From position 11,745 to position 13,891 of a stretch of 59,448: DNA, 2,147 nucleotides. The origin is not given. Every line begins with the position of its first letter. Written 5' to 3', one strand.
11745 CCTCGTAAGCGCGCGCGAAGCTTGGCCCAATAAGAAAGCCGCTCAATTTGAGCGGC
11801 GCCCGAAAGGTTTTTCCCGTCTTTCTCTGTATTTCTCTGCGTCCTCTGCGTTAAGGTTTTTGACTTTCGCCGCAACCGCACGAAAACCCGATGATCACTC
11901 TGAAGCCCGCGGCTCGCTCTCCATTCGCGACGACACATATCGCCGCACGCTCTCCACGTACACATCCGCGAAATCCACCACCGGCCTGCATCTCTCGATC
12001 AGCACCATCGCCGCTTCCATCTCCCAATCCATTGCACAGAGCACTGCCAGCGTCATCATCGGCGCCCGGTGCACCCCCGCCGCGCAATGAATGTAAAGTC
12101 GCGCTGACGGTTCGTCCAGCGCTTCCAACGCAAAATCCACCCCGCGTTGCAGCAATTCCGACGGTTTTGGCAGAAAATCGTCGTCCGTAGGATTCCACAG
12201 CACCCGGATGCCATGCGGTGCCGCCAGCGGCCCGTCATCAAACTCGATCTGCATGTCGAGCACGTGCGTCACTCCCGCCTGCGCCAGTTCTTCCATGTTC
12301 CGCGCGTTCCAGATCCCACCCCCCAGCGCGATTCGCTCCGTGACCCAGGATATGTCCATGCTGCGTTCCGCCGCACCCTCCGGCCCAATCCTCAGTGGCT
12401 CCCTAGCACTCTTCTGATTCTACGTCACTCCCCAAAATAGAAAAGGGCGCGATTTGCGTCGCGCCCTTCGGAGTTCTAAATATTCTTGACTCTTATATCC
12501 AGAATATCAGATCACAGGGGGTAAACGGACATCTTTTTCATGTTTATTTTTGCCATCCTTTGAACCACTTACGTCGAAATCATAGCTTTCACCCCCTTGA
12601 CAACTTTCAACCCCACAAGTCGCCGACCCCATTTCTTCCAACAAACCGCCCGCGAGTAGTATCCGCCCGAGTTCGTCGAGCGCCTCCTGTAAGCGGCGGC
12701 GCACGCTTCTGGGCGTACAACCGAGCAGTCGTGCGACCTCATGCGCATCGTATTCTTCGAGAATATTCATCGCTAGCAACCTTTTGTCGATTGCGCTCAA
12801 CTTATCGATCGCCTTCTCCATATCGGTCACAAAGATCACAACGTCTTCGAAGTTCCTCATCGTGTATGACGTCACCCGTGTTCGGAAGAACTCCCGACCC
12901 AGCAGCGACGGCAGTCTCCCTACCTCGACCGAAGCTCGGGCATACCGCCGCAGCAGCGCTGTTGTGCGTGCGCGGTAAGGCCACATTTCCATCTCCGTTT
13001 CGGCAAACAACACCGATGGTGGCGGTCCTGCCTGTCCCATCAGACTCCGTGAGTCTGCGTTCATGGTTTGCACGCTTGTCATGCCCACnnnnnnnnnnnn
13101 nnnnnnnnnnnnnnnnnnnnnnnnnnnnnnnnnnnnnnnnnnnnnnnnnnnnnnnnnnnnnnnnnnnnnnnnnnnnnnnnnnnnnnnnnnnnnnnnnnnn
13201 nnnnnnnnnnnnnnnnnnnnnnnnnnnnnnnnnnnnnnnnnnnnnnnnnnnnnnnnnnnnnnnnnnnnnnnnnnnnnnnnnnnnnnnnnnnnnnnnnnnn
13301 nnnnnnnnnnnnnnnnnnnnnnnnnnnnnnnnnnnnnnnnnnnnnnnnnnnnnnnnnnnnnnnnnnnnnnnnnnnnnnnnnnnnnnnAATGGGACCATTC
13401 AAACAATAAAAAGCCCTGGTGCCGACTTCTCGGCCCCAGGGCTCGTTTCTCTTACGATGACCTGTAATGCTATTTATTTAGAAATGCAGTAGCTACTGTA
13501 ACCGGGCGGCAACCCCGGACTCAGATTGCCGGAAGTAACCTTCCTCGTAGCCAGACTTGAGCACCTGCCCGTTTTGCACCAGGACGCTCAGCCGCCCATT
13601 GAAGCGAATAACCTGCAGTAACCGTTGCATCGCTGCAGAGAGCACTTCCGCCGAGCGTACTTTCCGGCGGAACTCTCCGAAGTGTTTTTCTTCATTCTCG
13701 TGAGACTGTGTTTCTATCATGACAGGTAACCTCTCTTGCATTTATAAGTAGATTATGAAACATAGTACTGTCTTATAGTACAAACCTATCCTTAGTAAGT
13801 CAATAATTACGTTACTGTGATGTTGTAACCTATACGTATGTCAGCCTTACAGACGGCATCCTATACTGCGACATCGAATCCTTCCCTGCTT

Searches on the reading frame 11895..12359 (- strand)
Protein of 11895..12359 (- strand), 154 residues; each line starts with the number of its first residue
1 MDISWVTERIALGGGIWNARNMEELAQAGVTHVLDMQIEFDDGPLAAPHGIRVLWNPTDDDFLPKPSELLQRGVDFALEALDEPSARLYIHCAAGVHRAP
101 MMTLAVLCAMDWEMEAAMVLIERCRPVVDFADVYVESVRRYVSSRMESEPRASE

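Call 54: search_protein_families(library=pfam, proteins=[window:11895-12359:-], max_evalue=0.01)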
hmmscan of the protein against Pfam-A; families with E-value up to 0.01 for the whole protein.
window:11895-12359:- (154 aa): 3 families
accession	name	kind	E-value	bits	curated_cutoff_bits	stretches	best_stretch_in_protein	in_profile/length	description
PF00782.25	DSPc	-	3.8e-08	33.7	33.5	1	22-139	11-128/133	Dual specificity phosphatase, catalytic domain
PF22784.1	PTP-SAK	-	0.0001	22.8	27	1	18-110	20-112/153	Swiss Army Knife protein, DSP-PTPase phosphatase domain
PF22785.1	Tc-R-P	-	0.0011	20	27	1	21-107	15-101/106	Polymorphic toxin system, DSP-PTPase phosphatase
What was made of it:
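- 11895..12359 (-): 154-aa dual-specificity protein phosphatase (HCxxGxxR motif), conserved directly upstream of the fibre gene. It could be the counterpart of the kinase. Pfam DSPc 3.8e-8, 33.7 bits against a cut-off of 33.5 (call 54).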

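Call 61: find_related_loci(query=window:11895-12359:-, collection=metagenome_contigs, flank=10000)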
Query window:11895-12359:- (154 aa) in metagenome_contigs; peptide patterns used: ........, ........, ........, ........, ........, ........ (x = any residue, [..] = any of these).
600 stretches matched a pattern (row limit reached: there are more); 579 encode a relative of the query (tblastn E <= 1e-3); the best 80 are kept; 80 distinct loci.
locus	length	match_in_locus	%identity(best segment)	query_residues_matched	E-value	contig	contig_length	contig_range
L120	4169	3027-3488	86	1-154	9e-90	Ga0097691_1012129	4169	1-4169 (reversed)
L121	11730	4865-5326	86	1-154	4e-89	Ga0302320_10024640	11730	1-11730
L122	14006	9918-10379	86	1-154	9e-89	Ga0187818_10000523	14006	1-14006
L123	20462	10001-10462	85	1-154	1e-88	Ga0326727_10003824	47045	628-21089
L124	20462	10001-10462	85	1-154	3e-88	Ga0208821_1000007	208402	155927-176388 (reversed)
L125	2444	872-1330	86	1-153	1e-90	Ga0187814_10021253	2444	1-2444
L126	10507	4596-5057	84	1-154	5e-88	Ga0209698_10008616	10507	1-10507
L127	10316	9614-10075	83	1-154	5e-88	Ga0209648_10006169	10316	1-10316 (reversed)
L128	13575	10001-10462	85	1-154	3e-88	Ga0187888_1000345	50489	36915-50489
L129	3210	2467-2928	84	1-154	3e-89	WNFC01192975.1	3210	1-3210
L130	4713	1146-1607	85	1-154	3e-88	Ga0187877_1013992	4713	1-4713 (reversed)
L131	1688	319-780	84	1-154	2e-92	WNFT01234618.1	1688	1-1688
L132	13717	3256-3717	82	1-154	1e-87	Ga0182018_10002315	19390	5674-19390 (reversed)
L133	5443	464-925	83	1-154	8e-88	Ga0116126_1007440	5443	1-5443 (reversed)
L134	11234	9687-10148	85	1-154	3e-87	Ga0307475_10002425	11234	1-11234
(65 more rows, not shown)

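Call 72: search_protein_families(library=padloc, proteins=[window:11895-12359:-], max_evalue=0.1)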
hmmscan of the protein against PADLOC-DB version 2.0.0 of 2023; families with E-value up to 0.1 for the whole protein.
window:11895-12359:- (154 aa): 0 families

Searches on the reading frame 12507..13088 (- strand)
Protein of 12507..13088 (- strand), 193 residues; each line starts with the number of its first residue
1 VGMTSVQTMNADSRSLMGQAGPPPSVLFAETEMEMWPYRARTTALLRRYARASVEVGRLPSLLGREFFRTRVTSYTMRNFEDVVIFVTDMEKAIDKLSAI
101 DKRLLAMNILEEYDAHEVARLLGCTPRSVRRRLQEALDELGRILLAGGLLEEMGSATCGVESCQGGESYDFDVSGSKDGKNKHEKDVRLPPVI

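Call 54: search_protein_families(library=pfam, proteins=[window:12507-13088:-], max_evalue=0.01)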
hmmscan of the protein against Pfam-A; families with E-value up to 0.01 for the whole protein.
window:12507-13088:- (193 aa): 4 families
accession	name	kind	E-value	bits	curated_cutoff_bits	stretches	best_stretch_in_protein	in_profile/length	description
PF08281.18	Sigma70_r4_2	-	2.8e-08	33.7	25.7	1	90-139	4-53/54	Sigma-70, region 4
PF04545.22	Sigma70_r4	-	0.00064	19.6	24.1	1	93-140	1-48/50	Sigma-70, region 4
PF22233.2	PhyR_sigma-like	-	0.0025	18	27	1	110-141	17-48/50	Response regulator PhyR, sigma-like domain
PF07638.17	Sigma70_ECF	-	0.0065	16.8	21.1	1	87-136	123-175/185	ECF sigma factor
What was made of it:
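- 12507..13088 (-): 193-aa protein with a sigma-70 region-4 (ECF-like) domain, at the head of the cluster. Pfam Sigma70_r4_2 2.8e-8, above cut-off (call 54).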

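Call 72: search_protein_families(library=padloc, proteins=[window:12507-13088:-], max_evalue=0.1)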
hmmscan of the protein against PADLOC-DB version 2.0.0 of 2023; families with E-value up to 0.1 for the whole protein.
window:12507-13088:- (193 aa): 2 families
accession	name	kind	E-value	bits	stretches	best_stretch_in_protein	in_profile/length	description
PDLC04133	mad1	-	0.013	13.8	1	113-136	6-29/60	mads_1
PDLC01857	CARF3--CARF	-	0.028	12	1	74-141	104-171/201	-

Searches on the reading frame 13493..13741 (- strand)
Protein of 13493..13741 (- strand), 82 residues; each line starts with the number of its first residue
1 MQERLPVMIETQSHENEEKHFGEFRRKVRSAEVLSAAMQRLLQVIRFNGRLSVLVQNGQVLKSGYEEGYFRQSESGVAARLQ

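Call 72: search_protein_families(library=padloc, proteins=[window:13493-13741:-], max_evalue=0.1)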
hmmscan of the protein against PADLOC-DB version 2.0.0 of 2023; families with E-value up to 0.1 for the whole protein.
window:13493-13741:- (82 aa): 0 families
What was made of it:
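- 13493..13741 (-): 82-aa conserved protein, the first gene of the conserved cluster. No family hit (call 72).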
